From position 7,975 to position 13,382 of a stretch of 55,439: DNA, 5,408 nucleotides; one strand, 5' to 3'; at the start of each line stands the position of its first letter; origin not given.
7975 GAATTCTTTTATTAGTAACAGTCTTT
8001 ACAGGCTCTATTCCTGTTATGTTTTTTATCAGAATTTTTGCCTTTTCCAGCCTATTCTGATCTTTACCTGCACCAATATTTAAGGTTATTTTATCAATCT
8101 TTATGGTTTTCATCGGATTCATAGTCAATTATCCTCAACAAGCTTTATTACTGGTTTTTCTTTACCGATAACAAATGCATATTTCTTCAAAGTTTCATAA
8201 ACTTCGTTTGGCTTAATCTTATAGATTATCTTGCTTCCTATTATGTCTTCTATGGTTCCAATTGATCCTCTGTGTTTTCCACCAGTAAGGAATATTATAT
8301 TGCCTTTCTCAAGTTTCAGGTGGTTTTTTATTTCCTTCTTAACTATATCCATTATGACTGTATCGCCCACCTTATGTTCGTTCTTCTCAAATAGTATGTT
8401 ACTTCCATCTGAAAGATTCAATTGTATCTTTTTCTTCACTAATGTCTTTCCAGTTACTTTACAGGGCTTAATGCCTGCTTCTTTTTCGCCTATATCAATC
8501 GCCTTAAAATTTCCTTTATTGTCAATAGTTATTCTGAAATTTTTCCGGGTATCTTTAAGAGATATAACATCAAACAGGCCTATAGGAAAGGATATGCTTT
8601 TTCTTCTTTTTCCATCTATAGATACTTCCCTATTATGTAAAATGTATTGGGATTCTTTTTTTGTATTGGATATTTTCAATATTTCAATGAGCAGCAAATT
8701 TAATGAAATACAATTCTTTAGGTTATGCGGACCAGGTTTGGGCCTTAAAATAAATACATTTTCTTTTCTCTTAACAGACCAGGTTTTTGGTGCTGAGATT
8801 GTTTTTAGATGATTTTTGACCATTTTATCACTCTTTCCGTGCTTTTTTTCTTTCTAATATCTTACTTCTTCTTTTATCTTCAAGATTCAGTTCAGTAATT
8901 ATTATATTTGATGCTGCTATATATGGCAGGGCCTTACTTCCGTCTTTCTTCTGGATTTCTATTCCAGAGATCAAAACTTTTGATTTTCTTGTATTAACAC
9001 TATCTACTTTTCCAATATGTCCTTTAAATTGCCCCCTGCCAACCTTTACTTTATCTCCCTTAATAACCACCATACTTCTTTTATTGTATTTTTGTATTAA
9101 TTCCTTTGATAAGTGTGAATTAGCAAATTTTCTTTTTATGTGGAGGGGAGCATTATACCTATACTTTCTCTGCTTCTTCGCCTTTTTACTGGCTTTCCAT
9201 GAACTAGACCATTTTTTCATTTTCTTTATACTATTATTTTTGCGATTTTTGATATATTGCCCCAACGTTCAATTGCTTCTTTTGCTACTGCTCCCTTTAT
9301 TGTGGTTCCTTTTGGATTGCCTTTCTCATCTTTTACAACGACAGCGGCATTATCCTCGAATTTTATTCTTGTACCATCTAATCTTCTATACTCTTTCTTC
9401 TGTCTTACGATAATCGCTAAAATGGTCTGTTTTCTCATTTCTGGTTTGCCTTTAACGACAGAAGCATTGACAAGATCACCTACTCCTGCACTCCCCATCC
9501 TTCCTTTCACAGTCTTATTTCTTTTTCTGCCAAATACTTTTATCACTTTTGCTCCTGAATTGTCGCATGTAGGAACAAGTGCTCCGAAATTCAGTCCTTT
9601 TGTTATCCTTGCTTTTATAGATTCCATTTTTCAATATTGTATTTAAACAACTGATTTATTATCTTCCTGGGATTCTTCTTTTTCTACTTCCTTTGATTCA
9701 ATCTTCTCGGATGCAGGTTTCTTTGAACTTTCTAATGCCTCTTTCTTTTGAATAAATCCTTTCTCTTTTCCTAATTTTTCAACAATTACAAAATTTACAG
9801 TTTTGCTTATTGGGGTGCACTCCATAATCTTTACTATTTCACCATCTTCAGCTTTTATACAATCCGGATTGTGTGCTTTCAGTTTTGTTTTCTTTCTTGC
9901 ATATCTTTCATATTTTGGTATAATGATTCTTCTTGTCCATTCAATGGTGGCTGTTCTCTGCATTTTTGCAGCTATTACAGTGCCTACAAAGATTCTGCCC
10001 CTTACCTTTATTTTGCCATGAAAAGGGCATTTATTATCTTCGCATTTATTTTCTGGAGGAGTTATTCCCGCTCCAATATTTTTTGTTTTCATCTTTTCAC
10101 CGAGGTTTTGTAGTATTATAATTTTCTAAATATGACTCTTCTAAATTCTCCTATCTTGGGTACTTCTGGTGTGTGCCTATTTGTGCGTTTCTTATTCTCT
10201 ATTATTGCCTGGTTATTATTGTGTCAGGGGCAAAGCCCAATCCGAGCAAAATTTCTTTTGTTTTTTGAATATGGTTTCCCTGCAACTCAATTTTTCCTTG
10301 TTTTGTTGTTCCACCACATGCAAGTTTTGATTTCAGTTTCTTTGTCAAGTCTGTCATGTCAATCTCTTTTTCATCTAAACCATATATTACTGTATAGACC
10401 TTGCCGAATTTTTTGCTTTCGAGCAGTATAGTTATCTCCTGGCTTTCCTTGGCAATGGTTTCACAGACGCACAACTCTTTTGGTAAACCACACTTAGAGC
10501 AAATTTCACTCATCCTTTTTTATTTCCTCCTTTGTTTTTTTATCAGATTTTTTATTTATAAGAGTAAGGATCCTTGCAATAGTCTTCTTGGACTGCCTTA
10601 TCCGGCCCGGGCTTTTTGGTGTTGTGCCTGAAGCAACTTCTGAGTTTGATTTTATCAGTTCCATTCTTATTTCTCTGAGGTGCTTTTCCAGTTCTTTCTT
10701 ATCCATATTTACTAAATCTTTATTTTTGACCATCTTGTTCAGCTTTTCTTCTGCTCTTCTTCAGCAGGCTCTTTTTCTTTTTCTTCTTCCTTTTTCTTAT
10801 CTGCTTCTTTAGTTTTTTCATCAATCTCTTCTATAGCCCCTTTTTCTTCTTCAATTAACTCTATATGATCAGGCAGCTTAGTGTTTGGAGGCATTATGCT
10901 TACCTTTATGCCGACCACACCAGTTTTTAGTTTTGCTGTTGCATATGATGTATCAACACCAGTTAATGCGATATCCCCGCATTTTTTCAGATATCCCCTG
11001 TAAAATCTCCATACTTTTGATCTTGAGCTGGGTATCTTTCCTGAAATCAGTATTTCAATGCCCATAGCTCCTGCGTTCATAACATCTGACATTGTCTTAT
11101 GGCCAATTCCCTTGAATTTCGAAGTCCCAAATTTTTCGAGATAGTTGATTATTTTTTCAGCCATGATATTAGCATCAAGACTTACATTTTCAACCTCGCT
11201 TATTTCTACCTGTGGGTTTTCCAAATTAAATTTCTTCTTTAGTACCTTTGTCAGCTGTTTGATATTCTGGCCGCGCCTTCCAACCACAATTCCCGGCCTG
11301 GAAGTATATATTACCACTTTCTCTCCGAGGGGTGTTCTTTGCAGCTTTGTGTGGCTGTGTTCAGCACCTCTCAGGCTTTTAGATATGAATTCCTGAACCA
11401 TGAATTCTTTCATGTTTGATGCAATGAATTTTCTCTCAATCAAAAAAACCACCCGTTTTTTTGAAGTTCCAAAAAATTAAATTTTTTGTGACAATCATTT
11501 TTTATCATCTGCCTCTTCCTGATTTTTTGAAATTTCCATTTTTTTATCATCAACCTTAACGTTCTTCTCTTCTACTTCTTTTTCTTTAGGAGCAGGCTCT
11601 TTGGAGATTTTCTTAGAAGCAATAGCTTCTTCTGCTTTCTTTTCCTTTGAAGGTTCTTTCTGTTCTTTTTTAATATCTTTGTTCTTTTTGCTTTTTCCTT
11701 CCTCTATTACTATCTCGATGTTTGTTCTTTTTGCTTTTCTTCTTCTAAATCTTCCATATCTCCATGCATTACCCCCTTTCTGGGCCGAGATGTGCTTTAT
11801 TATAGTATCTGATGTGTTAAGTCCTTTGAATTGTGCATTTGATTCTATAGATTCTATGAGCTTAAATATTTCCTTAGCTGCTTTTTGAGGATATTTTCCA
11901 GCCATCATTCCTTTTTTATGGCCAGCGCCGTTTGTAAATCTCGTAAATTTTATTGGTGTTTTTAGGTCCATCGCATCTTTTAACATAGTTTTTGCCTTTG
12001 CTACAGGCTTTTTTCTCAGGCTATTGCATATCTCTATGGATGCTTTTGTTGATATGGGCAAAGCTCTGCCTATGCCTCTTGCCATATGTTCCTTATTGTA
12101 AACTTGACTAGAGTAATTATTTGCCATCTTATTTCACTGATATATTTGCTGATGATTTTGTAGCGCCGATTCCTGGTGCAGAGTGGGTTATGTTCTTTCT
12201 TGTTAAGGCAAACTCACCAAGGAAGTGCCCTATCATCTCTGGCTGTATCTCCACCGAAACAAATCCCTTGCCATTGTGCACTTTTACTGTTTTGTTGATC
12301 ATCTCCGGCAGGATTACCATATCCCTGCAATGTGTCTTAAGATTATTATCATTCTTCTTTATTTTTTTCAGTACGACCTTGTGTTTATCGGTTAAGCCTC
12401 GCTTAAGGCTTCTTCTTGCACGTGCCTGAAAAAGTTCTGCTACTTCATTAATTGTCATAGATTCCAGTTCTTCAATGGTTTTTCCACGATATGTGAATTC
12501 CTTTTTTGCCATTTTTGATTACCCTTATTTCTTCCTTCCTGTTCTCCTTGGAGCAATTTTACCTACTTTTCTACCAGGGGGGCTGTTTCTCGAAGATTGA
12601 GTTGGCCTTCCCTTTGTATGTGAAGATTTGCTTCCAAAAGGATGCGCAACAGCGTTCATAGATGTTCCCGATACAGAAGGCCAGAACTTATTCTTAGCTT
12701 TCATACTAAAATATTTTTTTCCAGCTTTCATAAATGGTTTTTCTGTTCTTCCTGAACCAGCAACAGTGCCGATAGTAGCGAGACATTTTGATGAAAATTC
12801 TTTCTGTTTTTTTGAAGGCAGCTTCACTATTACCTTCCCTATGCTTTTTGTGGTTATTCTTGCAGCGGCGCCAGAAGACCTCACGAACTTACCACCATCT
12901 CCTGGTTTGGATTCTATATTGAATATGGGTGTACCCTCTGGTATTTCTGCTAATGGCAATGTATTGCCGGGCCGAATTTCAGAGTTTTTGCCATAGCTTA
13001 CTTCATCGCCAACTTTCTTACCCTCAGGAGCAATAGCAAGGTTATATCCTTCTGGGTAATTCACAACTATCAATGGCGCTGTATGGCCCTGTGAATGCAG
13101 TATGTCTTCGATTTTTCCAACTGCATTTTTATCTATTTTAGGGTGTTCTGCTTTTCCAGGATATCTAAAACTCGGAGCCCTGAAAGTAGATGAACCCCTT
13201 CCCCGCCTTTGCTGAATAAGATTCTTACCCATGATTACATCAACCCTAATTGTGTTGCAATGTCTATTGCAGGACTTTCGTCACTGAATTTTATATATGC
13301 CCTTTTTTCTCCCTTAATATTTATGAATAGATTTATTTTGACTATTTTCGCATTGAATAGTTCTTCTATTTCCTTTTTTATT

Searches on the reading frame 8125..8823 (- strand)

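Call 7: search_protein_families(library=pfam, proteins=[window:8125-8823:-], max_evalue=0.001)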
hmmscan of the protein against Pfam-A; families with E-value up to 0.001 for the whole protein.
window:8125-8823:- (232 aa): 2 families
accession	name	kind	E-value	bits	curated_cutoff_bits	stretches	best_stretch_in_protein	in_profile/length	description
PF00900.26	Ribosomal_S4e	-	3e-22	78.6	25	1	92-165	1-75/75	Ribosomal family S4e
PF08071.17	RS4NT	-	7.5e-13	48.7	27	1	3-35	4-36/37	RS4NT (NUC023) domain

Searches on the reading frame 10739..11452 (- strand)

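Call 7: search_protein_families(library=pfam, proteins=[window:10739-11452:-], max_evalue=0.001)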
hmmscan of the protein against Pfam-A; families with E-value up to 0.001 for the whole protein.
window:10739-11452:- (237 aa): 2 families
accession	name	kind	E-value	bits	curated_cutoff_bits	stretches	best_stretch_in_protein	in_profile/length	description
PF07650.23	KH_2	-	9.4e-17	61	22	1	19-89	2-75/78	KH domain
PF00189.25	Ribosomal_S3_C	-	3.5e-14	53.5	34.1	1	112-186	10-83/83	Ribosomal protein S3, C-terminal domain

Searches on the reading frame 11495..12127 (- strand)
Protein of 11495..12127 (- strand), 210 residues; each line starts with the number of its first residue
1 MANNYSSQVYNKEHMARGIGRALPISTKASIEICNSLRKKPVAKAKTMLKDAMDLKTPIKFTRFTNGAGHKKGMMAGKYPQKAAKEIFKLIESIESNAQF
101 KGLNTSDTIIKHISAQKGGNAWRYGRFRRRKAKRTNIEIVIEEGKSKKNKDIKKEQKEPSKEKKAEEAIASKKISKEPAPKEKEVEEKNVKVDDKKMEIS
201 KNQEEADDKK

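Call 7: search_protein_families(library=pfam, proteins=[window:11495-12127:-], max_evalue=0.001)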
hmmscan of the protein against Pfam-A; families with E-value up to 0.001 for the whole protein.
window:11495-12127:- (210 aa): 1 family
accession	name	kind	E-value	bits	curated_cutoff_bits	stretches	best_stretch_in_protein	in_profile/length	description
PF00237.24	Ribosomal_L22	-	1.2e-12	48.4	28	1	20-141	3-103/104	Ribosomal protein L22p/L17e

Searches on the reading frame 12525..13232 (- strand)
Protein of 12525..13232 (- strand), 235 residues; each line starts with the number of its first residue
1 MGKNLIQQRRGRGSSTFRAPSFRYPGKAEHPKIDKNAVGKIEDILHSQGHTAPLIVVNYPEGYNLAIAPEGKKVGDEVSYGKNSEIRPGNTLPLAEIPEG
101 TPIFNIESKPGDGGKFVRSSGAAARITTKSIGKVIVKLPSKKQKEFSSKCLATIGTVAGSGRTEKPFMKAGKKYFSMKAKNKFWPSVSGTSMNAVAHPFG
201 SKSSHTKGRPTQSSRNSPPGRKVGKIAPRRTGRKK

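Call 7: search_protein_families(library=pfam, proteins=[window:12525-13232:-], max_evalue=0.001)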
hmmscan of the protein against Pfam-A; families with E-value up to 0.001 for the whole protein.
window:12525-13232:- (235 aa): 1 family
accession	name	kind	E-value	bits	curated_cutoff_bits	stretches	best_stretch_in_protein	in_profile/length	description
PF03947.24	Ribosomal_L2_C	-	1.4e-40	138.7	33.7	1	88-213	2-122/126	Ribosomal Proteins L2, C-terminal domain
